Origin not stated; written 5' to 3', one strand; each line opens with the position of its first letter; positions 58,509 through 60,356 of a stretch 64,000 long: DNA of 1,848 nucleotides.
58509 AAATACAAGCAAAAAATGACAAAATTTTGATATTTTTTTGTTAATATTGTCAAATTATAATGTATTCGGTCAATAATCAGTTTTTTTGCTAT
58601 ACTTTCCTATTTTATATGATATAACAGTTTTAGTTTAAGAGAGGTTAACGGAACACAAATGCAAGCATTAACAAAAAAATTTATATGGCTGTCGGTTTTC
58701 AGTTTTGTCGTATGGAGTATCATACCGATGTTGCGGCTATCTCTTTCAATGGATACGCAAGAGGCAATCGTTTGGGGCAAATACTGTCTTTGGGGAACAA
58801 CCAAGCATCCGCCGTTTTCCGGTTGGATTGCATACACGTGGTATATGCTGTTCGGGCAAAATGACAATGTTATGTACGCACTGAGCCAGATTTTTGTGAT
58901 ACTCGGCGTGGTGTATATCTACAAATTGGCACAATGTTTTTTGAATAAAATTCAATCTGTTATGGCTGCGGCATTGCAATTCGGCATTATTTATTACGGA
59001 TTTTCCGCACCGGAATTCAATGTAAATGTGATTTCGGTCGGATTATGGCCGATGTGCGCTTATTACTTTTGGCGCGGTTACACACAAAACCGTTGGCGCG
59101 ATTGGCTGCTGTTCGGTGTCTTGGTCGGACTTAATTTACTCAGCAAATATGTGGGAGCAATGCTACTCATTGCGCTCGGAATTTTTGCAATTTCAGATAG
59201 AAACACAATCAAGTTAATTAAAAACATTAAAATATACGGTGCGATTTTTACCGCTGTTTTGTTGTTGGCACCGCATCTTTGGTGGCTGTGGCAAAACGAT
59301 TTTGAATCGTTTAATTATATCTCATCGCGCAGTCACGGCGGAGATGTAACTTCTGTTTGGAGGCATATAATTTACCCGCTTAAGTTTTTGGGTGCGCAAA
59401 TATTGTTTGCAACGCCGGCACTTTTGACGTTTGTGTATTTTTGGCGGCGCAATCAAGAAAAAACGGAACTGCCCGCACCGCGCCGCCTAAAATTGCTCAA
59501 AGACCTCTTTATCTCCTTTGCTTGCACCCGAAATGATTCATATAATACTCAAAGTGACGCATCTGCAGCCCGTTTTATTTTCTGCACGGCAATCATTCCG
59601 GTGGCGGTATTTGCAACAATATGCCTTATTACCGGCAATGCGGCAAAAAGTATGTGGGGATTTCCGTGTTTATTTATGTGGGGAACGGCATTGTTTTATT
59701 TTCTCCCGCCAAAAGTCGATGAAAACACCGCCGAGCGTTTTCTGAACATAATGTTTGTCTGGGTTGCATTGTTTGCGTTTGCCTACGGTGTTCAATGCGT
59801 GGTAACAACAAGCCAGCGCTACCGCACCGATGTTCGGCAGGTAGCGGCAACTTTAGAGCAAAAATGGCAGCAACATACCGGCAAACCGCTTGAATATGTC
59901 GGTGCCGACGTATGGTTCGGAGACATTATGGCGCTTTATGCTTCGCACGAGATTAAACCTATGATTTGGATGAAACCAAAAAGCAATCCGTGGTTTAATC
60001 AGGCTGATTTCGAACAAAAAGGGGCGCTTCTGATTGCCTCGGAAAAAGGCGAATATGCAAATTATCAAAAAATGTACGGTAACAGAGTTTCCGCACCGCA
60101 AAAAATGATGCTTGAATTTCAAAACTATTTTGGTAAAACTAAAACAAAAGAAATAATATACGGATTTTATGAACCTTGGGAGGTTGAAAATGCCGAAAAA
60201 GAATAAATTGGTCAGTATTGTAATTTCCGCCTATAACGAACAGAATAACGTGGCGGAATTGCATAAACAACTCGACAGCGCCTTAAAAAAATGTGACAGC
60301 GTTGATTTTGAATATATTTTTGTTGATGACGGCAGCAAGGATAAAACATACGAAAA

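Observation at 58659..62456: Four-gene envelope glycan modification locus resembling the lipid A hexosamine pathway (lgmABCD / flmF2-naxD-flmK type)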

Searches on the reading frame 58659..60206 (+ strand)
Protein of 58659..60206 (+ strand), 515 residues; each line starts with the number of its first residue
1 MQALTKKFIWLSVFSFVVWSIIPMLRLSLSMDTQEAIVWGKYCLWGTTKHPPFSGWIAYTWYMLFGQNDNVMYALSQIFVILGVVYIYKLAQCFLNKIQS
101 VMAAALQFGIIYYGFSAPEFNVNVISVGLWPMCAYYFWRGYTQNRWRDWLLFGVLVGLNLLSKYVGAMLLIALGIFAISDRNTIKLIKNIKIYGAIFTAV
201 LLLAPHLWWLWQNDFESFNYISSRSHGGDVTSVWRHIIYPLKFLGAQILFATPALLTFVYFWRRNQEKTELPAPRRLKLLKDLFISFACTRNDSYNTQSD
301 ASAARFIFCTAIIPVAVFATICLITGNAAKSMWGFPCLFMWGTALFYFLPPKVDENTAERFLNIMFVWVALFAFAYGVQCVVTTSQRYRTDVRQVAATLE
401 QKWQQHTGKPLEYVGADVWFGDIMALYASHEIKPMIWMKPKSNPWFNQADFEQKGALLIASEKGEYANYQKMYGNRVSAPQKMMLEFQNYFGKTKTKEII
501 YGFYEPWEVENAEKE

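Call 3: search_protein_families(library=pfam, proteins=[window:58659-60206:+], max_evalue=0.01)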
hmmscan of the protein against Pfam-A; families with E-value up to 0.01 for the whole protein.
window:58659-60206:+ (515 aa): 1 family
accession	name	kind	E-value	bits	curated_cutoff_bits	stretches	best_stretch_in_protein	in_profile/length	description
PF13231.12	PMT_2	-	2.2e-31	109.6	26.1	1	49-209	1-160/160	Dolichyl-phosphate-mannose-protein mannosyltransferase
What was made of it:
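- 58659..60206 (+): GT-C fold membrane glycosyltransferase (PMT_2 family, about 13 TM helices plus a C-terminal periplasmic alpha/beta domain). It is the predicted periplasmic hexosamine transferase. An alternative start at 58728 is used by public gene calls. Pfam PMT_2 2e-31 (call 3).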

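Call 4: search_protein_families(library=ncbifam, proteins=[window:58659-60206:+], max_evalue=0.01)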
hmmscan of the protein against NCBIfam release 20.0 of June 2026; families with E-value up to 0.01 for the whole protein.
window:58659-60206:+ (515 aa): 0 families

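Call 8: find_encoding_contigs(protein=window:58659-60206:+, flank=10000, max_places=6)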
Protein window:58659-60206:+ (515 aa): no gene with exactly this product is on record in the collection.

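Call 9: search_solved_structures(query=window:58659-60206:+, max_evalue=1)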
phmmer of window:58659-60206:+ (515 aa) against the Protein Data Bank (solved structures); distinct sequences matched with E-value up to 1: 1.
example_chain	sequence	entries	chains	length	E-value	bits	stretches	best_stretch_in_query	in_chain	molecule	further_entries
9uh3_R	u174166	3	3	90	0.33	12.9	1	144-210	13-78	Photosystem I reaction center subunit psaR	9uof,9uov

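Call 10: find_homologous_proteins(query=window:58659-60206:+, max_evalue=0.001)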
Query window:58659-60206:+ (515 aa): 186 proteins with E <= 0.001 among 8000 candidates; the best 120 are listed.
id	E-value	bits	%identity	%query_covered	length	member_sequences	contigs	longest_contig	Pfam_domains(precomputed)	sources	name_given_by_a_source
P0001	0.0e+0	1151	100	96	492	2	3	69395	PF13231.13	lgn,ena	-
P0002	2.3e-257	873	73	100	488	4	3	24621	PF13231.13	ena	-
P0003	4.9e-254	862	72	100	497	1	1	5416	PF13231.13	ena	-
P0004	1.8e-253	860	70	99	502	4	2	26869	PF13231.13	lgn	-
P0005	7.1e-253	858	72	100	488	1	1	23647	PF13231.13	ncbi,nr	ncbi:MAG: glycosyltransferase family 39 protein [Alphaproteobacteria bacterium]|nr:glycosyltransfera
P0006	1.4e-252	857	71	100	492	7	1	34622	PF13231.13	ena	-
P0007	2.0e-252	857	72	100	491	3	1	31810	PF13231.13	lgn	-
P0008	2.4e-250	850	71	100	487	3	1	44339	PF13231.13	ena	-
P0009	1.4e-249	848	69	100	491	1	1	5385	PF13231.13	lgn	-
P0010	1.8e-249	847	71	100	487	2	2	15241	PF13231.13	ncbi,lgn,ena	-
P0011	4.4e-249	846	70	100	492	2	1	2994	PF13231.13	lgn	-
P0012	2.1e-248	844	73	96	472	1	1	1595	PF13231.13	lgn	-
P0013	6.5e-248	842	70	100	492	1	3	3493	PF13231.13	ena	-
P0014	1.2e-245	835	69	100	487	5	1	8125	PF13231.13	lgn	-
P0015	1.8e-241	821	69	100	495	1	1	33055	PF13231.13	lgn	-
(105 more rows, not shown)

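Call 11: find_encoding_contigs(protein=P0001, flank=10000, max_places=4)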
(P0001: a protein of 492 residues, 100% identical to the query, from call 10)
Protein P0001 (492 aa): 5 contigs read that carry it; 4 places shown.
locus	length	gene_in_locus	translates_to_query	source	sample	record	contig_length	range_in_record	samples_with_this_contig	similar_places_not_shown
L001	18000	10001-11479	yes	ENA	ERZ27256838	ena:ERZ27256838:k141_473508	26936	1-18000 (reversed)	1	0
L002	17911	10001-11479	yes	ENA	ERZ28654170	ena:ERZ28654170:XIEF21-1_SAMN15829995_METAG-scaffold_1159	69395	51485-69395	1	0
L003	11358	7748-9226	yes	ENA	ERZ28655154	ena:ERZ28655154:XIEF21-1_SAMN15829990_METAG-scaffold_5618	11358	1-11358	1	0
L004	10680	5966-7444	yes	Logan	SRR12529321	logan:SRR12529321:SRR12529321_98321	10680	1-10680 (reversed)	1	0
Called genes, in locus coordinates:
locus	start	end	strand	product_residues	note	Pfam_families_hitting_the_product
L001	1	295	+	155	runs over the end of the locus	PF00364:Biotin_lipoyl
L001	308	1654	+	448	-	PF00289:Biotin_carb_N, PF02222:ATP-grasp, PF02786:CPSase_L_D2, PF07478:Dala_Dala_lig_C, PF02785:Biotin_carb_C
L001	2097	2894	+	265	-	-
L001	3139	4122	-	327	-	PF03255:ACCA, PF01039:Carboxyl_trans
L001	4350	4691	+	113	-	-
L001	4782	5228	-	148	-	PF01957:NfeD (weak)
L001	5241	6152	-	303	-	PF01145:Band_7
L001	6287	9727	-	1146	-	-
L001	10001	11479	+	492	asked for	PF13231:PMT_2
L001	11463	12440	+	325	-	PF00535:Glycos_transf_2, PF10111:Glyco_tranf_2_2 (weak)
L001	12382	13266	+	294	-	PF04794:YdjC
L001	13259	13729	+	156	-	PF04138:GtrA_DPMS_TM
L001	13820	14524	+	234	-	-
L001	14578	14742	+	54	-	-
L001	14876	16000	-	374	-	PF00149:Metallophos, PF12850:Metallophos_2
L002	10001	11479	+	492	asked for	PF13231:PMT_2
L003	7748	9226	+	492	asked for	PF13231:PMT_2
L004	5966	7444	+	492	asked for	PF13231:PMT_2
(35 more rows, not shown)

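Call 20: search_solved_structures(query=A1, max_evalue=10, show_alignments=2)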
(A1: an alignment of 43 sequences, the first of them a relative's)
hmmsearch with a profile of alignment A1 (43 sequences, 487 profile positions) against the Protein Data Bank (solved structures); distinct sequences matched with E-value up to 10: 1.
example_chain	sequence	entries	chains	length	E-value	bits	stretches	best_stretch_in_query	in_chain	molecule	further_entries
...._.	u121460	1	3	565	0.39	12.6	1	396-463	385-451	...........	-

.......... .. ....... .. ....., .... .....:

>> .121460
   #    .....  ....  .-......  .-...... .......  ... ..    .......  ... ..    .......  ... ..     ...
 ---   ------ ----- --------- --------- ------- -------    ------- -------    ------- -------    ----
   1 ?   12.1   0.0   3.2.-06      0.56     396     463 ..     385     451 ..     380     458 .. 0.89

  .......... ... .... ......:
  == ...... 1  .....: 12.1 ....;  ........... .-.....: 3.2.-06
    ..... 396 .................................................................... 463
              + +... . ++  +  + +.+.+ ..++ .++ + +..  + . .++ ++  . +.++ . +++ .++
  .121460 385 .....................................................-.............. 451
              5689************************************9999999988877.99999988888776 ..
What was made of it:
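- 58659..60206 (+): No PDB sequence hit (calls 9, 20).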

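Call 21: find_related_loci(query=A1, collection=genome_contigs, flank=8000)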
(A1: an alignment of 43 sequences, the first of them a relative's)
Query A1 (492 aa) in genome_contigs; peptide patterns used: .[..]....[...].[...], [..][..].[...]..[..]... (x = any residue, [..] = any of these).
149 stretches matched a pattern; 109 encode a relative of the query (tblastn E <= 1e-3); the best 80 are kept; 80 distinct loci.
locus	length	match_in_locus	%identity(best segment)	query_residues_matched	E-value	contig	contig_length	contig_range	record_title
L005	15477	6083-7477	73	1-492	0e+0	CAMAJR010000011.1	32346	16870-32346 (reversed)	MAG: uncultured Alphaproteobacteria bacterium isolate SRR5666655_bin.23_metaWRAP_v1.3_MAG genome assembly, contig: ERZ11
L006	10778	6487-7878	71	1-492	0e+0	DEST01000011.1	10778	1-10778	MAG TPA_asm: Alphaproteobacteria bacterium UBA3307 UBA3307_contig_339305, whole genome shotgun sequence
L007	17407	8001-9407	69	1-492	0e+0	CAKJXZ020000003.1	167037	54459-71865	Proteobacteria bacterium isolate MAG-R073 genome assembly, contig: k141_307921, whole genome shotgun sequence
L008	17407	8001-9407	70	1-492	0e+0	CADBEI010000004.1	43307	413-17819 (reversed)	MAG: uncultured proteobacterium isolate RUG13901 genome assembly, contig: RUG13901_asm_4, whole genome shotgun sequence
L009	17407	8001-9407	67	1-492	0e+0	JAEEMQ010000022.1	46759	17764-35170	MAG: Alphaproteobacteria bacterium isolate Tb.RUG.243 k141_5936285_flag=0_multi=16.2072_len=46759, whole genome shotgun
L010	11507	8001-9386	68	1-490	0e+0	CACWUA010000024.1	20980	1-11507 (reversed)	MAG: uncultured proteobacterium isolate RUG10918 genome assembly, contig: RUG10918_asm_24, whole genome shotgun sequence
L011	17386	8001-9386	67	1-490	0e+0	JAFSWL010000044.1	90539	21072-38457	MAG: Alphaproteobacteria bacterium isolate RGIG3536 Goat_Rumen.Co__c2428201, whole genome shotgun sequence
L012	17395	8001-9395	70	1-492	0e+0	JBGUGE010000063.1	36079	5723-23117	MAG: Alphaproteobacteria bacterium isolate ruminal_MAG_381 ruminal_MAG_381_contig_0063, whole genome shotgun sequence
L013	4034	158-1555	66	2-492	0e+0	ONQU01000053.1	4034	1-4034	uncultured Rhodospirillaceae bacterium isolate RUG560 genome assembly, contig: k87_14529921, whole genome shotgun sequen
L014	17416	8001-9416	69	1-490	0e+0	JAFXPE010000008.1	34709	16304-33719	MAG: Alphaproteobacteria bacterium isolate RGIG6619 Sheep_Rumen-1__c186776, whole genome shotgun sequence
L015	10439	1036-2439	63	3-481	0e+0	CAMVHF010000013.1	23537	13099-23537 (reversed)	MAG TPA_asm: uncultured Alphaproteobacteria bacterium isolate SRR8387716_bin.37_metaWRAP_v1.3_MAG genome assembly, conti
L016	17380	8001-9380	60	3-492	0e+0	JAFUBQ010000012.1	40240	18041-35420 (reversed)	MAG: Alphaproteobacteria bacterium isolate RGIG4347 Roe_deer_Jejunum-1__c136304, whole genome shotgun sequence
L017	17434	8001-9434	58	1-490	0e+0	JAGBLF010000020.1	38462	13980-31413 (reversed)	MAG: Alphaproteobacteria bacterium isolate RGIG9217 Water_deer_Rumen-1__c346015, whole genome shotgun sequence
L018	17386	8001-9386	54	1-490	0e+0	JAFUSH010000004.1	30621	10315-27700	MAG: Alphaproteobacteria bacterium isolate RGIG4780 Roe_deer_Reticulum-3__c132, whole genome shotgun sequence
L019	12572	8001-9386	55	1-490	0e+0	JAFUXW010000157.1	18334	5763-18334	MAG: Alphaproteobacteria bacterium isolate RGIG4925 Roe_deer_Rumen-3__c202549, whole genome shotgun sequence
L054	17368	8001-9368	38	1-483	8e-111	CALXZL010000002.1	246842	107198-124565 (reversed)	MAG: uncultured Alphaproteobacteria bacterium isolate BRZ_FT__bin57 genome assembly, contig: BRZ_FT__NODE_37_length_2468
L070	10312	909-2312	39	1-492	2e-106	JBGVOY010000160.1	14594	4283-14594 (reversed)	MAG: Alphaproteobacteria bacterium isolate fecal_MAG_20 fecal_MAG_20_contig_0160, whole genome shotgun sequence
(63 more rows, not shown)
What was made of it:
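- On Lipid A hexosamine pathway (LgmABCD / FlmF2-NaxD-FlmK): The single genome_contigs scan was spent on distribution (call 21).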

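Call 27: predict_structure(alignment_id=A1)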
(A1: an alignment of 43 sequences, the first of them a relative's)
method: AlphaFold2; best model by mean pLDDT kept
length: 492 residues; sequences in the alignment: 43
mean_pLDDT: 89.6   pTM: 0.89
mean pLDDT of the five models: 89.6, 89.4, 89.0, 86.8, 86.6
residues with pLDDT >= 90: 352; 70-90: 100; 50-70: 33; < 50: 7
segments of 3 or more residues with pLDDT < 50: 267-273
pLDDT, mean of each block of 10 residues (from residue 1): 83 93 87 96 94 93 97 96 85 69 93 98 98 94 93 95 96 98 94 85 70 91 90 94 74 72 57 65 95 92 76 87 91 94 92 91 92 98 96 96 97 94 94 97 97 97 95 97 79 65
secondary structure, 60 per line:
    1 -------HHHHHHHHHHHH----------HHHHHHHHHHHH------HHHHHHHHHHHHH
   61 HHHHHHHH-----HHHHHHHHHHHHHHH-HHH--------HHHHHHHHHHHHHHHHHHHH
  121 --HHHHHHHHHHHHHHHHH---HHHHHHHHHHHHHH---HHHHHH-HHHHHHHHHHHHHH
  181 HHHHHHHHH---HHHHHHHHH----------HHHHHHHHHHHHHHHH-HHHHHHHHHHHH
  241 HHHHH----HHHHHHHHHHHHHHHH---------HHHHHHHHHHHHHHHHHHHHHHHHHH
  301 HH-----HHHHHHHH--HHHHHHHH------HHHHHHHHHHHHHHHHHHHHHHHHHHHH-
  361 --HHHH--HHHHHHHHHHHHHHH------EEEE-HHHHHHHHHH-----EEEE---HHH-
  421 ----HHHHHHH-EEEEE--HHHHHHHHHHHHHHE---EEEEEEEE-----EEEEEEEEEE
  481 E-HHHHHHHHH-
elements in order: H8-19 H30-41 H48-68 H74-88 H101-120 H123-139 H143-156 H160-165 H167-189 H193-201 H212-227 H229-245 H250-265 H275-302 H308-315 H318-325 H332-359 H363-366 H369-383 E390-393 H395-404 E410-413 H425-431 E433-437 H440-453 E458-465 E471-481 H483-491
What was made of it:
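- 58659..60206 (+): AF2 model pLDDT 89.6, pTM 0.89 (call 27).
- On Three-component periplasmic glycosylation system (polyprenyl-P-sugar synthase + small flippase-like protein + GT-C): AF2 model pTM 0.89 (call 27).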

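Call 29: fold_search(model_id=the predicted structure, library=pdb)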
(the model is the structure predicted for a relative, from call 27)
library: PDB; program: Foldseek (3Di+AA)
matches with E <= 10: 277; with E <= 0.001: 9
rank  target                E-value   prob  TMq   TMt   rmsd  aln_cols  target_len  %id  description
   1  5ezm                  4.3e-07  1.00  0.46  0.43  16.0       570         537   12  Crystal Structure of ArnT from Cupriavidus metallidurans in the apo state (released 2016-02-17)
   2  5f15                  2.6e-06  1.00  0.48  0.44  15.6       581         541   11  Crystal Structure of ArnT from Cupriavidus metallidurans bound to Undecaprenyl phosphate (released 2016-02-17)
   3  7e9s_A                1.6e-04  1.00  0.42  0.26  18.2       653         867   12  Archaeal oligosaccharyltransferase AglB from Archaeoglobus fulgidus in complex with an inhibitory peptide and a dolich (released 2021-09-08)
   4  8pn9_A                2.5e-04  1.00  0.42  0.34  15.2       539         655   12  Structure of human oligosaccharyltransferase OST-A complex bound to NGI-1 (released 2024-05-08)
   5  6ezn_F                2.7e-04  1.00  0.43  0.34  14.0       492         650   13  Cryo-EM structure of the yeast oligosaccharyltransferase (OST) complex (released 2018-01-17)
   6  8if8_B                2.8e-04  1.00  0.50  0.42   9.9       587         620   11  Arabinosyltransferase AftA (released 2023-05-31)
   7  5ogl_A                4.2e-04  1.00  0.47  0.34  18.7       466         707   13  Structure of bacterial oligosaccharyltransferase PglB in complex with an acceptor peptide and an lipid-linked oligosac (released 2017-10-25)
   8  6gxc_A                7.9e-04  1.00  0.46  0.33  18.6       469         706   13  Bacterial oligosaccharyltransferase PglB in complex with an inhibitory peptide and a reactive lipid-linked oligosaccha (released 2018-11-14)
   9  3rce_A                9.8e-04  1.00  0.42  0.32  12.1       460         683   15  Bacterial oligosaccharyltransferase PglB (released 2011-06-15)
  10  8age_A                1.1e-03  1.00  0.42  0.33  14.1       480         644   12  Structure of yeast oligosaccharylransferase complex with acceptor peptide bound (released 2022-12-07)
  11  6ftg_5                1.1e-03  1.00  0.39  0.32  17.5       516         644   12  Subtomogram average of OST-containing ribosome-translocon complexes from canine rough microsomal membranes (released 2018-03-21)
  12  9s6t_A                2.9e-03  1.00  0.44  0.45   9.1       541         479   10  Ternary cryo-EM structure of chicken ALG12 with Dol25-PP-GlcNAc2Man7, Dol25-P-Man, and Fab (released 2026-03-18)
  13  6s7o_A                4.2e-03  1.00  0.42  0.34  18.0       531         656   12  Cryo-EM structure of human oligosaccharyltransferase complex OST-A (released 2019-12-18)
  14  9i5k_A                8.7e-03  1.00  0.43  0.43   7.5       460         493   10  Structure of the Chaetomium thermophilum Pmt4 homodimer (C2 symmetry) (released 2025-12-24)
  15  8if8_C                2.0e-02  1.00  0.49  0.42   9.3       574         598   12  Arabinosyltransferase AftA (released 2023-05-31)
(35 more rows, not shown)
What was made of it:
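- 58659..60206 (+): Foldseek best PDB match is ArnT 5ezm, E 4e-7, TMq 0.46 (call 29).
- On Three-component periplasmic glycosylation system (polyprenyl-P-sugar synthase + small flippase-like protein + GT-C): Foldseek hits are all GT-C enzymes (call 29).
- On Protein O-mannosyltransferase (PMT, GT39 sensu stricto): Pmt structures rank below ArnT, OST and AftA in the fold search (call 29).
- The GT-C has a confident GT-C fold, and ArnT is its best PDB match (calls 27, 29).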

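Call 34: search_dna_similar(query=window:58728-60206:+, collection=plasmids, mode=protein, max_evalue=0.001, max_rows=25)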
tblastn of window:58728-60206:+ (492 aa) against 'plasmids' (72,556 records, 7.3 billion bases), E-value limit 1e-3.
Records with a match: 11; places in all: 11; records where one place covers at least 80% of the query: 1.
Best place of each record, by identity: <60% 11.
By first word of the organism name: Rhizobium 5; Variovorax 2; Proteus 2; Shinella 1; Pantoea 1.
By predicted mobility (MOB-suite, as given by PLSDB): non-mobilizable 8; mobilizable 2; conjugative 1.
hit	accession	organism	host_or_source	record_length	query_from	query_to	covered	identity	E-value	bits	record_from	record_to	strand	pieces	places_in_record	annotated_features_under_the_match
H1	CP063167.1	Variovorax paradoxus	-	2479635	9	436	87%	22.8%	8e-7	60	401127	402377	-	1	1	glycosyltransferase family 39 protein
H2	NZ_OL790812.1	Proteus mirabilis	-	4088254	5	394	79%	23.6%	8e-9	66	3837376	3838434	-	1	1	none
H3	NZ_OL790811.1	Proteus mirabilis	-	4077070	5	394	79%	23.4%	4e-8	64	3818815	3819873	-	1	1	none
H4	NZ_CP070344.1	Variovorax sp. PDNC026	cell culture,Plastic debris in ...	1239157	9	317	63%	23.3%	3e-10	71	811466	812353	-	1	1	none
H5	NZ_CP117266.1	Rhizobium tumorigenes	Rubus sp.,pure bacterial culture,Aerial ...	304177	11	314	62%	23.6%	3e-5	54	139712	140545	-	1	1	glycosyltransferase family 39 protein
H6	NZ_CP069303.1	Shinella sp. PSBB067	monoisolate,Minnesota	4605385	9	227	45%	27.4%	8e-6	56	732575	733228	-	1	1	none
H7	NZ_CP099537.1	Pantoea ananatis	Oryza sativa,cell culture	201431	1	221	45%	25.7%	2e-4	52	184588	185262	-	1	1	glycosyltransferase family 39 protein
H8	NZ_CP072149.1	Rhizobium sp. K1/93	Himalayan blackberry,cell culture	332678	11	201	39%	23.8%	8e-4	50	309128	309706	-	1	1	glycosyltransferase family 39 protein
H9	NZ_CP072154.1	Rhizobium sp. K15/93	Himalayan blackberry,cell culture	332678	11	201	39%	23.8%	8e-4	50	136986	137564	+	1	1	glycosyltransferase family 39 protein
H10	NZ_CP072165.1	Rhizobium sp. B21/90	Himalayan blackberry,cell culture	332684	11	201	39%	23.8%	8e-4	50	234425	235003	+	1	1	glycosyltransferase family 39 protein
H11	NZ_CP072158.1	Rhizobium sp. B230/85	Himalayan blackberry,cell culture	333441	11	201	39%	23.8%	8e-4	50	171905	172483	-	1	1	glycosyltransferase family 39 protein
